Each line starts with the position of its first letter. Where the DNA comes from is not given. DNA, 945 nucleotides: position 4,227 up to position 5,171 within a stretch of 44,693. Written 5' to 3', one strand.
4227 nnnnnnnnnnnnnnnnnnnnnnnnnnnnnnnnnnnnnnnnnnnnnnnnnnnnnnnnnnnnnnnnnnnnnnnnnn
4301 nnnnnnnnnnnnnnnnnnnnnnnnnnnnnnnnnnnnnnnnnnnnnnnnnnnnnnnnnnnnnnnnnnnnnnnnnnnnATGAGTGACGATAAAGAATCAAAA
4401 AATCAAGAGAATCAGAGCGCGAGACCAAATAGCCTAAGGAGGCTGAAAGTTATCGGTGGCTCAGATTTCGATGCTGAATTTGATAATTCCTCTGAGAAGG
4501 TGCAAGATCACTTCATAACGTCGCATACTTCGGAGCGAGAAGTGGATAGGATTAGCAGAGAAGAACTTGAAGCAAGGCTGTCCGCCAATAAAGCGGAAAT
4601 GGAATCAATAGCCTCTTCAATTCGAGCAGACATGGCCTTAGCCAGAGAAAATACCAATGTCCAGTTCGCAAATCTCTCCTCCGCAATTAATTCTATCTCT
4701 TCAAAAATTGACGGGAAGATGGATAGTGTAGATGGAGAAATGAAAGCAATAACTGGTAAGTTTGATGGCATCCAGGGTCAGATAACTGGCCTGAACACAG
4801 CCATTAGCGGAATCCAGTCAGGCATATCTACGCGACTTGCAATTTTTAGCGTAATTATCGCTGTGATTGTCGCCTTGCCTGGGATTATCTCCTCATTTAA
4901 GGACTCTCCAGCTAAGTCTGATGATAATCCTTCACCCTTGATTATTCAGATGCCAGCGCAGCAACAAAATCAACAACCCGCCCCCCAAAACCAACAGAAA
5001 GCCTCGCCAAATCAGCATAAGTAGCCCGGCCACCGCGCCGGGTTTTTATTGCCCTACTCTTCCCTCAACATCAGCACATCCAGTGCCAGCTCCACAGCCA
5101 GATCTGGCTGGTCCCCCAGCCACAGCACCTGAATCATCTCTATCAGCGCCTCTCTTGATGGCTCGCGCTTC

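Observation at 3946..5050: Two-gene cassette co-transcribed with cI in the rexA/rexB position: candidate new lysogen-expressed exclusion or abortive-infection system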

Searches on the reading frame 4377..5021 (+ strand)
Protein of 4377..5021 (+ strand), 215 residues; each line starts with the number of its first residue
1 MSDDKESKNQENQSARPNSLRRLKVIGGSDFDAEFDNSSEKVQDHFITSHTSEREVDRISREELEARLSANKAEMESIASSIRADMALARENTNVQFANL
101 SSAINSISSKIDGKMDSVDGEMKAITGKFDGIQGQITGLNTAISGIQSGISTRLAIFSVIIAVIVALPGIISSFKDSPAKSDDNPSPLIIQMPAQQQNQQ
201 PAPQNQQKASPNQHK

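Call 3: search_protein_families(library=pfam, proteins=[window:4377-5021:+], max_evalue=1)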
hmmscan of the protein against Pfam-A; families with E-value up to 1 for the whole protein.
window:4377-5021:+ (215 aa): 8 families
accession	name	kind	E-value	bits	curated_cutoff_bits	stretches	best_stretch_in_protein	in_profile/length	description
PF04513.17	Baculo_PEP_C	-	2e-05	25.1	38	1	63-150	35-122/140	Baculovirus polyhedron envelope protein, PEP, C terminus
PF05531.17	NPV_P10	-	0.0013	19.6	29.8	1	102-149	11-64/75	Nucleopolyhedrovirus P10 protein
PF22638.1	FlgK_D1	-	0.0035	17.4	28.6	1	86-149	35-98/233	Flagellar hook-associated protein FlgK helical domain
PF07798.16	CCDC90-like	-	0.016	15.5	33.5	1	56-124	83-148/175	Coiled-coil domain-containing protein 90-like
PF11101.13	DUF2884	-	0.018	15.1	30.6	1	30-123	104-195/228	Protein of unknown function (DUF2884)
PF05377.16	FlaC_arch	-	0.021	15.6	27.8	0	114-156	1-43/55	Flagella accessory protein C (FlaC)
PF07889.17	DUF1664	-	0.048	14.2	34.6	1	83-150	36-103/124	Protein of unknown function (DUF1664)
PF05478.16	Prominin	-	0.1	11.1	34.3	1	42-122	315-395/799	Prominin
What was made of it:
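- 4377..5024 (+): Gene B: 215-aa tail-anchored membrane protein. Variable disordered N-terminus (aa 1-59, nt 4377-4553). Heptad coiled coil (aa 61-147, nt 4557-4817). TM helix (aa 150-174, nt 4824-4898). Q/P-rich periplasmic tail (aa 175-215) with the conserved P-x-I-I-Q-x-P motif (aa 187-193, nt 4935-4955). Proposed membrane effector. Only sub-threshold coiled-coil Pfam hits, e.g. Baculo_PEP_C 25 bits against a cut-off of 38 (call 3).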

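Call 4: search_protein_families(library=phrogs, proteins=[window:4377-5021:+], max_evalue=1)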
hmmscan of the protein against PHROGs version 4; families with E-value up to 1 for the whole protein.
window:4377-5021:+ (215 aa): 15 families
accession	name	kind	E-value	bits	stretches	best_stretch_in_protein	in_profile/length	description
phrog_5820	-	unknown function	8.3e-74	248.6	1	1-207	1-198/200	-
phrog_9415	-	unknown function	0.00029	21.8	1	60-170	58-160/168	-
phrog_10903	-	unknown function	0.0058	16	1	8-186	550-726/954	-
phrog_3590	-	unknown function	0.0084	16.5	1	37-150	254-357/481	-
phrog_23463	-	head and packaging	0.0087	15.5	1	41-154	193-309/807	minor head protein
phrog_2990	-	unknown function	0.012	16.8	1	101-172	56-128/133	-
phrog_5328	-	unknown function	0.015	16.7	1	60-147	3-92/101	-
phrog_14825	-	unknown function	0.017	15.7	1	57-117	102-162/204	-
phrog_36941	-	head and packaging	0.019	16.4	0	31-113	9-88/162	head maturation protease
phrog_20948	-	unknown function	0.023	15.1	1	63-154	100-183/307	-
phrog_3660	-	unknown function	0.024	15.3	1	32-118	78-166/232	-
phrog_8327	-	unknown function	0.032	14.9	1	65-118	102-157/167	-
phrog_31956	-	unknown function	0.065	13.2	1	98-144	406-451/596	-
phrog_5553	-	unknown function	0.097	13.9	1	101-146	13-61/114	-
phrog_28427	-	unknown function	0.33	10.8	1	102-155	150-196/415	-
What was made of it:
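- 4377..5024 (+): phrog_5820 8.3e-74 (call 4).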

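Call 5: search_protein_families(library=padloc, proteins=[window:4377-5021:+], max_evalue=1)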
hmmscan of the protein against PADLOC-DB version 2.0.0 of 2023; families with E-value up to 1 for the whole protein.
window:4377-5021:+ (215 aa): 2 families
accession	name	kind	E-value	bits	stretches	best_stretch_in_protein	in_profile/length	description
PDLC00650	ZorA3|ZorA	-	0.00091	15.8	1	7-154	626-770/1063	MotA/ExbB/TolQ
PDLC02774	SspC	-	0.033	9.9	1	46-81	572-607/1065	SspC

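Call 6: search_protein_families(library=ncbifam, proteins=[window:4377-5021:+], max_evalue=1)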
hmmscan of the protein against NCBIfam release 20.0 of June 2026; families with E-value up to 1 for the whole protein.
window:4377-5021:+ (215 aa): 6 families
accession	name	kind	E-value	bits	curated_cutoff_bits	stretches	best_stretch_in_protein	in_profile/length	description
TIGR02837.1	spore_II_R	equivalog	0.013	15.1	151.9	1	6-100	25-116/168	stage II sporulation protein R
NF006771.0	PRK09290.1-5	subfamily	0.013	14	399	1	111-160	78-122/413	allantoate amidohydrolase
NF038218.1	IcmG_DotF_IVB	equivalog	0.019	14.7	200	1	83-144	111-169/266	type IVB secretion system protein IcmG/DotF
NF040788.1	S-lay_SlaB_Mtsph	equivalog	0.022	13.7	700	1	92-169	312-385/416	S-layer protein SlaB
NF033885.1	conj_TraP_IncI1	equivalog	0.031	14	135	1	49-120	54-125/217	conjugal transfer protein TraP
NF045849.1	ICE_MMCAP2_0565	equivalog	0.044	13.5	40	1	139-179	2-42/80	Mbov_0395 family pilin-like conjugal transfer protein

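Call 10: search_dna_similar(query=window:4377-5021:+, collection=phages, mode=protein, max_rows=40, max_evalue=0.001)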
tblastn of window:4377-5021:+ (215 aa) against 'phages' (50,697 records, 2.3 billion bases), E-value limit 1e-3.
Records with a match: 4; places in all: 4; records where one place covers at least 80% of the query: 4.
Best place of each record, by identity: 60-80% 4.
By first word of the organism name: Escherichia 3; Enterobacteria 1.
By host as written in the record: Escherichia coli 4.
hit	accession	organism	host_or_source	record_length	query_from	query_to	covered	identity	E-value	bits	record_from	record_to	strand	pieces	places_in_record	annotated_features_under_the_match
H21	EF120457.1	Enterobacteria phage HK244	Escherichia coli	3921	1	175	81%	69.1%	4e-56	196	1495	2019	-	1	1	immunity region | hypothetical protein (x2)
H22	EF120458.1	Escherichia phage HK542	Escherichia coli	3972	1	175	81%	69.1%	4e-56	196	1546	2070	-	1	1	immunity region | hypothetical protein (x2)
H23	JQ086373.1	Escherichia phage HK542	Escherichia coli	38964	1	175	81%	69.1%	5e-56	196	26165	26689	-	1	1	hypothetical protein (x2)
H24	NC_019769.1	Escherichia phage HK542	Escherichia coli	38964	1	175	81%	69.1%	5e-56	196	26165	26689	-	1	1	hypothetical protein (x2)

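Call 15: find_homologous_proteins(query=window:4377-5021:+)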
Query window:4377-5021:+ (215 aa): 34 proteins with E <= 0.001 among 189 candidates.
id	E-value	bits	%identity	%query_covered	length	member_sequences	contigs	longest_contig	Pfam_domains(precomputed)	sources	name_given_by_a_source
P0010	1.7e-126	437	99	100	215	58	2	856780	-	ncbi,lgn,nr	ncbi:TPA: hypothetical protein RQ522_001475 [Klebsiella pneumoniae]|nr:hypothetical protein [Klebsie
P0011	1.0e-82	295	75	94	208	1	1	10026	-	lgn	-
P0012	7.0e-67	243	93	62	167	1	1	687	-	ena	-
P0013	7.5e-67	243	62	100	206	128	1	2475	-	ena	-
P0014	5.5e-65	237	60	100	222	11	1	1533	-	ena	-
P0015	2.1e-61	225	57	100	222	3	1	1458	-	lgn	-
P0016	1.3e-54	203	65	75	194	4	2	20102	-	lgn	-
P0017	1.8e-54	203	75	61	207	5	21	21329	-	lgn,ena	-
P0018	3.8e-54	201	66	72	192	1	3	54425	-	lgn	-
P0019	1.2e-53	200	59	91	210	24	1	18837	-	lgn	-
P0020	5.2e-53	198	65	73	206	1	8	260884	-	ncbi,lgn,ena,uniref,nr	ncbi:hypothetical protein [Enterobacter cloacae]|uniref:hypothetical protein n=1 Tax=Enterobacter cl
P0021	1.2e-51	193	56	90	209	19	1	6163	-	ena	-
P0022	4.4e-50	188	60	73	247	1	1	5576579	-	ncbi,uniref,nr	ncbi:hypothetical protein [Kosakonia radicincitans]|uniref:hypothetical protein n=1 Tax=Kosakonia ra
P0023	7.5e-50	187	58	81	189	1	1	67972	PF04513.18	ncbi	-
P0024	1.7e-48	183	55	80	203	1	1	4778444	PF04513.18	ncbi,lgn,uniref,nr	ncbi:Baculovirus polyhedron envelope protein, PEP, C terminus [Cedecea lapagei]|uniref:Baculovirus p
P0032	3.0e-42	163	56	66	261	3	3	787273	PF04513.18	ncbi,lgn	ncbi:hypothetical protein ACQL2C_003001 [Yersinia enterocolitica]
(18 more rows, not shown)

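Call 24: find_encoding_contigs(protein=P0022, flank=5000, max_places=2)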
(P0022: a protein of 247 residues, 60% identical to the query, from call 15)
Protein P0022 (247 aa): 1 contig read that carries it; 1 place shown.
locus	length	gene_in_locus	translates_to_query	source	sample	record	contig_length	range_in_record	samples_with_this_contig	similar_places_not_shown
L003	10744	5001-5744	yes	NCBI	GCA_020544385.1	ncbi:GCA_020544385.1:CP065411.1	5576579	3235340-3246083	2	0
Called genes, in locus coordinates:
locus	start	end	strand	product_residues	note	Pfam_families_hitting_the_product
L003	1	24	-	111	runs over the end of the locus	PF01381:HTH_3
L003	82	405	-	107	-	PF05015:HigB-like_toxin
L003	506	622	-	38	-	-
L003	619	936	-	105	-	-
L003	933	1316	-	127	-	PF06163:DUF977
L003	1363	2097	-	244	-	PF06992:Phage_lambda_P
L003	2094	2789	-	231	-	-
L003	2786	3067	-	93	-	PF04492:Phage_rep_O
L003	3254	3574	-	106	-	PF05269:Phage_CII (weak)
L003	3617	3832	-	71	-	PF14549:P22_Cro (weak), PF15943:YdaS_toxin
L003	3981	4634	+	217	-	PF01381:HTH_3 (weak), PF00717:Peptidase_S24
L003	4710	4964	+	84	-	-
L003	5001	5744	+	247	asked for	-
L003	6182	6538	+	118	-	-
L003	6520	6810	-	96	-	-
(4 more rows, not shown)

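Call 25: find_encoding_contigs(protein=P0032, flank=5000, max_places=2)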
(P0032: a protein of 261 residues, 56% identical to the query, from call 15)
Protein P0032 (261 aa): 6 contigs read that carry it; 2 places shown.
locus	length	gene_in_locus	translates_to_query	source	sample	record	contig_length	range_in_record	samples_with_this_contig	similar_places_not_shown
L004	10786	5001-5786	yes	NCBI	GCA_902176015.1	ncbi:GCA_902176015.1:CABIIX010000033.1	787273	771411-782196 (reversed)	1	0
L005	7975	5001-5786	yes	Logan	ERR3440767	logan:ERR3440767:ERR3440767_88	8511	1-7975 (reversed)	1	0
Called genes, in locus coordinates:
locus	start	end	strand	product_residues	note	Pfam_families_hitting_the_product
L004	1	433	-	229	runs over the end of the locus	PF06992:Phage_lambda_P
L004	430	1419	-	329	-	PF04492:Phage_rep_O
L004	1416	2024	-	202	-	-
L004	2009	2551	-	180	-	PF07463:NUMOD4, PF13392:HNH_3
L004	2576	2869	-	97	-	PF05269:Phage_CII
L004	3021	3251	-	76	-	PF14549:P22_Cro (weak), PF15943:YdaS_toxin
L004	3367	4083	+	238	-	PF01381:HTH_3 (weak), PF00717:Peptidase_S24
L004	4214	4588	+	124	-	-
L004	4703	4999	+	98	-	-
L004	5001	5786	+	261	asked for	PF04513:Baculo_PEP_C (faint)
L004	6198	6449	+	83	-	-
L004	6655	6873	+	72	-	-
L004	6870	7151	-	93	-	-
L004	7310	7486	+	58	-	-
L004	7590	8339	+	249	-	PF24703:DUF7666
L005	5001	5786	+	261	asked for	PF04513:Baculo_PEP_C (faint)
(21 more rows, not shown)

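Call 26: find_encoding_contigs(protein=P0020, flank=5000, max_places=2)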
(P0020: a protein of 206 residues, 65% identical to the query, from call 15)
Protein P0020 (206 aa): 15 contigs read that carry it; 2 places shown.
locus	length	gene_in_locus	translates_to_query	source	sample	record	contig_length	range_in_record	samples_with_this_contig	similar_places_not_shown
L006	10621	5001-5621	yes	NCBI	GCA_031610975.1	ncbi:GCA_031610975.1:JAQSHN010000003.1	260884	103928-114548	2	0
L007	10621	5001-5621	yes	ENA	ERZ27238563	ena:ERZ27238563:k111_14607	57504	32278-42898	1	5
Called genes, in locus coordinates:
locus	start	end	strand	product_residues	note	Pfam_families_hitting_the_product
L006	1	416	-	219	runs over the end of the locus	PF05063:MT-A70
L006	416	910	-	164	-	-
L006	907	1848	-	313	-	PF09524:Phg_2220_C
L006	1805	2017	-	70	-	PF13973:DUF4222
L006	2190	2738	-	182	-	PF06892:Phage_CP76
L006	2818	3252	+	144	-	-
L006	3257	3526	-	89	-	-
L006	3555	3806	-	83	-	-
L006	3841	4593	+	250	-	PF01381:HTH_3, PF00717:Peptidase_S24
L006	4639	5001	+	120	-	-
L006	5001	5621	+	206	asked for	-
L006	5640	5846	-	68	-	-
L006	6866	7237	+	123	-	PF27127:YfdP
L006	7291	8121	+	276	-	PF10065:DUF2303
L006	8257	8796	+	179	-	-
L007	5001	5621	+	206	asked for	-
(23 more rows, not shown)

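Call 33: predict_structure(alignment_id=A2)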
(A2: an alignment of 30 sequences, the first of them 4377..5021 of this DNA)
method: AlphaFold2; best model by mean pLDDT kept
length: 215 residues; sequences in the alignment: 30
mean_pLDDT: 55.9   pTM: 0.23
mean pLDDT of the five models: 55.9, 55.8, 54.5, 51.3, 48.9
residues with pLDDT >= 90: 4; 70-90: 46; 50-70: 61; < 50: 104
segments of 3 or more residues with pLDDT < 50: 1-4, 6-24, 28-30, 121-129, 142-150, 170-186, 188-215
pLDDT, mean of each block of 10 residues (from residue 1): 44 45 49 52 50 58 84 90 87 79 73 53 47 49 44 61 58 43 42 37 39 40
secondary structure, 60 per line:
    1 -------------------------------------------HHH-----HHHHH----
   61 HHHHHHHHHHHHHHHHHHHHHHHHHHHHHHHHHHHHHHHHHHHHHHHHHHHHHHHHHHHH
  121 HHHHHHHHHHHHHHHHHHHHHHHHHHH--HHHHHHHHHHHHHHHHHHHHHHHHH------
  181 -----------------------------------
elements in order: H52-56 H61-147 H150-174
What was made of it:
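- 4377..5024 (+): Structure model in call 33.
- The B model has low confidence outside the first part of the long helix, about residues 61-110 (call 33).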

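Call 39: find_related_loci(query=A2, collection=genome_contigs, flank=4000)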
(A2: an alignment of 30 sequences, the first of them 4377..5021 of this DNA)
Query A2 (215 aa) in genome_contigs; peptide patterns used: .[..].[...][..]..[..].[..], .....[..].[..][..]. (x = any residue, [..] = any of these).
6 stretches matched a pattern; 1 encode a relative of the query (tblastn E <= 1e-3); 1 distinct loci.
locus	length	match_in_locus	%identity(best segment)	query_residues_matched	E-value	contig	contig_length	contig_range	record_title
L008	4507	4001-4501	45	36-203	2e-41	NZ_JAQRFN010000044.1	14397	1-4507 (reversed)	Xenorhabdus anantnagensis strain XENO-2 RM1_44, whole genome shotgun sequence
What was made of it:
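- Tried and rejected: The genome_contigs scan with the B alignment found only one locus (call 39).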

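Call 42: find_related_loci(query=A2, collection=viral_contigs, flank=5000)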
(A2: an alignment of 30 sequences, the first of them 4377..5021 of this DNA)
Query A2 (215 aa) in viral_contigs; peptide patterns used: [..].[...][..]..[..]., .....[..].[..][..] (x = any residue, [..] = any of these).
159 stretches matched a pattern; 49 encode a relative of the query (tblastn E <= 1e-3); 49 distinct loci.
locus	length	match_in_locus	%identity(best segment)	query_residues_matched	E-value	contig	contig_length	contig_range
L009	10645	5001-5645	100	1-215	3e-141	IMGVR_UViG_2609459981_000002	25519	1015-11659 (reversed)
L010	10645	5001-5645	100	1-215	9e-141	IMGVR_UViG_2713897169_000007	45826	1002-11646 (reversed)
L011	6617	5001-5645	100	1-215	2e-140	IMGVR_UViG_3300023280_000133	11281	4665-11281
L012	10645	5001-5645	100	1-215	2e-140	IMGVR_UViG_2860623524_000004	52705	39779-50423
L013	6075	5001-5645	99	1-215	6e-140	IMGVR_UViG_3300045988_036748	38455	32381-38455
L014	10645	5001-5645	99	1-215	2e-139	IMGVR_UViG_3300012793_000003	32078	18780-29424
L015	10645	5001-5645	99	1-215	2e-139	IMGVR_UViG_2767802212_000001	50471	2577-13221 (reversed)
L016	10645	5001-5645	99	1-215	2e-139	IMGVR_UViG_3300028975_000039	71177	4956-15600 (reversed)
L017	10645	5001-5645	99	1-215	6e-139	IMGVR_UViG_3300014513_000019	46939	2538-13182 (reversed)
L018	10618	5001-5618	63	1-214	1e-77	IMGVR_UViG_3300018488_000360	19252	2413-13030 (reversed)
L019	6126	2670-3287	63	1-214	6e-77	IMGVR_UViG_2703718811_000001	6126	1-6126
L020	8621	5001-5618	63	1-214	3e-77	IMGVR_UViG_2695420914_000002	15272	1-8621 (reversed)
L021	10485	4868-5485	63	1-214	6e-77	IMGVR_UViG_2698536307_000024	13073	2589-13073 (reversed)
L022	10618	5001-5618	63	1-214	6e-77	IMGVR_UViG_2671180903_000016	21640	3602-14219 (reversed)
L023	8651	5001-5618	63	1-214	6e-77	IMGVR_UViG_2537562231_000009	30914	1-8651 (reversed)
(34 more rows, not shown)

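Call 46: search_solved_structures(query=A2, max_evalue=1)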
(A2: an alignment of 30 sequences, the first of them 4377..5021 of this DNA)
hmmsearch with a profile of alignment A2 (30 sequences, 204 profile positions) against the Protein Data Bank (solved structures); distinct sequences matched with E-value up to 1: 10.
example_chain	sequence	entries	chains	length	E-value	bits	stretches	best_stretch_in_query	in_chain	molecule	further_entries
6zz5_AAA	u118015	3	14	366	0.073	15.9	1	116-173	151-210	SmhB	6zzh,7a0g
6gaj_A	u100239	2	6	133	0.085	15.7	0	114-144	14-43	Outer capsid protein sigma-1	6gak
4kps_B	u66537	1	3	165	0.089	15.6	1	82-132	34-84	Hemagglutinin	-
4kpq_B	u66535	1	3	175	0.1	15.5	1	82-132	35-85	Hemagglutinin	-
6gao_A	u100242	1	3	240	0.72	12.7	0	114-143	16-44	Outer capsid protein sigma-1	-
6ec0_A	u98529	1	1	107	0.75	12.6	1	11-85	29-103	Keratin 1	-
6h9l_A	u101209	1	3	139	0.76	12.6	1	33-114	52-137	Uncharacterized protein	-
8fwg_g1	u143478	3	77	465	0.84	12.5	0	85-138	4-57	Major capsid protein, gp9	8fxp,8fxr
8gmh_B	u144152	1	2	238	0.85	12.4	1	92-146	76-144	LXG domain-containing protein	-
6e2j_A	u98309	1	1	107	0.9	12.4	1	11-85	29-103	Keratin, type II cytoskeletal 1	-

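Call 56: search_dna_similar(query=window:4377-5021:+, collection=plasmids, mode=protein, max_rows=15, max_evalue=0.00001)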
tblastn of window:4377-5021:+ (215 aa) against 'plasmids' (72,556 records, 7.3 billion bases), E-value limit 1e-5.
Records with a match: 2; places in all: 2; records where one place covers at least 80% of the query: 0.
Best place of each record, by identity: <60% 2.
By first word of the organism name: Providencia 2.
By predicted mobility (MOB-suite, as given by PLSDB): conjugative 2.
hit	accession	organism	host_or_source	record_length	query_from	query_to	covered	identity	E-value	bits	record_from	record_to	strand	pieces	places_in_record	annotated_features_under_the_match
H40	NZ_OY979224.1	Providencia stuartii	Homo sapiens,human wound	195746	59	137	37%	45.6%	4e-7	57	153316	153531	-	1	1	hypothetical protein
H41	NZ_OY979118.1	Providencia stuartii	Homo sapiens,human wound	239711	59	137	37%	45.6%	4e-7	57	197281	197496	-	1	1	hypothetical protein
